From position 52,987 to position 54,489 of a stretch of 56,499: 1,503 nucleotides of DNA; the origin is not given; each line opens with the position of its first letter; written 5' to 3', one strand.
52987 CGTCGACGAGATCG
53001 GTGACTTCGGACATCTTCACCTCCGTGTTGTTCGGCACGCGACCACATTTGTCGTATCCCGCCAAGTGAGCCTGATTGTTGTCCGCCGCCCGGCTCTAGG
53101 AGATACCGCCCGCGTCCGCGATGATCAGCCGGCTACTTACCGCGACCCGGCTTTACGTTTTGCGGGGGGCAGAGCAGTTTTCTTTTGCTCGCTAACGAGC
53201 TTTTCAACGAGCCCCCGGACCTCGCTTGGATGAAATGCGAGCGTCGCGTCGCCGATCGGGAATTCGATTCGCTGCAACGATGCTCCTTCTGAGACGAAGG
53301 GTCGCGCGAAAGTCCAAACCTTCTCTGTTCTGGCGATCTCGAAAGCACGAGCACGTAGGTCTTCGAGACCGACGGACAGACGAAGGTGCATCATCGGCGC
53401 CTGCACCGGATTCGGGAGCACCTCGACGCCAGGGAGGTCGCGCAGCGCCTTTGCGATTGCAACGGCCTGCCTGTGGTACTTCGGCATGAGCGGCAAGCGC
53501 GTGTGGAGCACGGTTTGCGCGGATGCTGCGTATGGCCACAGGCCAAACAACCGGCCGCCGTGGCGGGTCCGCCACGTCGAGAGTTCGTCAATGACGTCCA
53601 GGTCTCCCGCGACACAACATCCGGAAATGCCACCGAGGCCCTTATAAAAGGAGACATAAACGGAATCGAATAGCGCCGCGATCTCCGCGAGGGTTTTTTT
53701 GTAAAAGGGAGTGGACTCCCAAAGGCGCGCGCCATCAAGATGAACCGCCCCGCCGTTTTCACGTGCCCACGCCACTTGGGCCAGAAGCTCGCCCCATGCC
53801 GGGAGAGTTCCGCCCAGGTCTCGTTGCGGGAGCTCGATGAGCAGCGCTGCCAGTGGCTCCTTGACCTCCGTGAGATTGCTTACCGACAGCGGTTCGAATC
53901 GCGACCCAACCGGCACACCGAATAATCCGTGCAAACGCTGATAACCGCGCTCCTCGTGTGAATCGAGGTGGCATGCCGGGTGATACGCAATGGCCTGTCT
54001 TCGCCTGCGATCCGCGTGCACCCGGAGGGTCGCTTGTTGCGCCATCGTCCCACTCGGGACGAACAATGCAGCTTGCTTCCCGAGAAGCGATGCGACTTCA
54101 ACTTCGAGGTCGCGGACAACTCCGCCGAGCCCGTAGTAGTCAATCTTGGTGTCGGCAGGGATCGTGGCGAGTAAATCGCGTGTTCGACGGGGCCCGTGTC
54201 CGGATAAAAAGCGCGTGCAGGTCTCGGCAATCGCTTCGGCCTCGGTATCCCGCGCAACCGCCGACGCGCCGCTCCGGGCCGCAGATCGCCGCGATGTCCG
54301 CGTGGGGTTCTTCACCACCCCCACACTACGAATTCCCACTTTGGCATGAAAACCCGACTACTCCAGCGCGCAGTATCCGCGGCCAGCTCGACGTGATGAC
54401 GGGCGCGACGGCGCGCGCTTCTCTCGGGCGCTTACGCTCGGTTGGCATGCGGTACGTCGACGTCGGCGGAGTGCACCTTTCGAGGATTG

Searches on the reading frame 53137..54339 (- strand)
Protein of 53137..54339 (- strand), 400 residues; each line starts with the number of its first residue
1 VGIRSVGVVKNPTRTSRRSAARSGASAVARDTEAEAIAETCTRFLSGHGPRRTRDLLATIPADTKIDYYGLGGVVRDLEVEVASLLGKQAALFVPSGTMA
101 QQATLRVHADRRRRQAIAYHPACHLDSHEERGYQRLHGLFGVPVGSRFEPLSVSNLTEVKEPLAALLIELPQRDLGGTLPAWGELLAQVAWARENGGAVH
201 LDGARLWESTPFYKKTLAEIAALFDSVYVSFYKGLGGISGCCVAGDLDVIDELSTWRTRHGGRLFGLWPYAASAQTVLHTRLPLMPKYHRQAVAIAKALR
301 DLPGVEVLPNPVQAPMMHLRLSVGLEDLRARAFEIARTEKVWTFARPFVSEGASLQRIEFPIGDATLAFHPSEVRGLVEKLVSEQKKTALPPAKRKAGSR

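Call 7: search_protein_families(library=pfam, proteins=[window:53137-54339:-], max_evalue=0.01)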
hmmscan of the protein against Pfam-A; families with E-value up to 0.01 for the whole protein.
window:53137-54339:- (400 aa): 1 family
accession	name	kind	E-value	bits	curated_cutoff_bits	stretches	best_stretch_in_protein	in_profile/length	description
PF01212.27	Beta_elim_lyase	-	3.2e-33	115.7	27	1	67-320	26-286/288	Beta-eliminating lyase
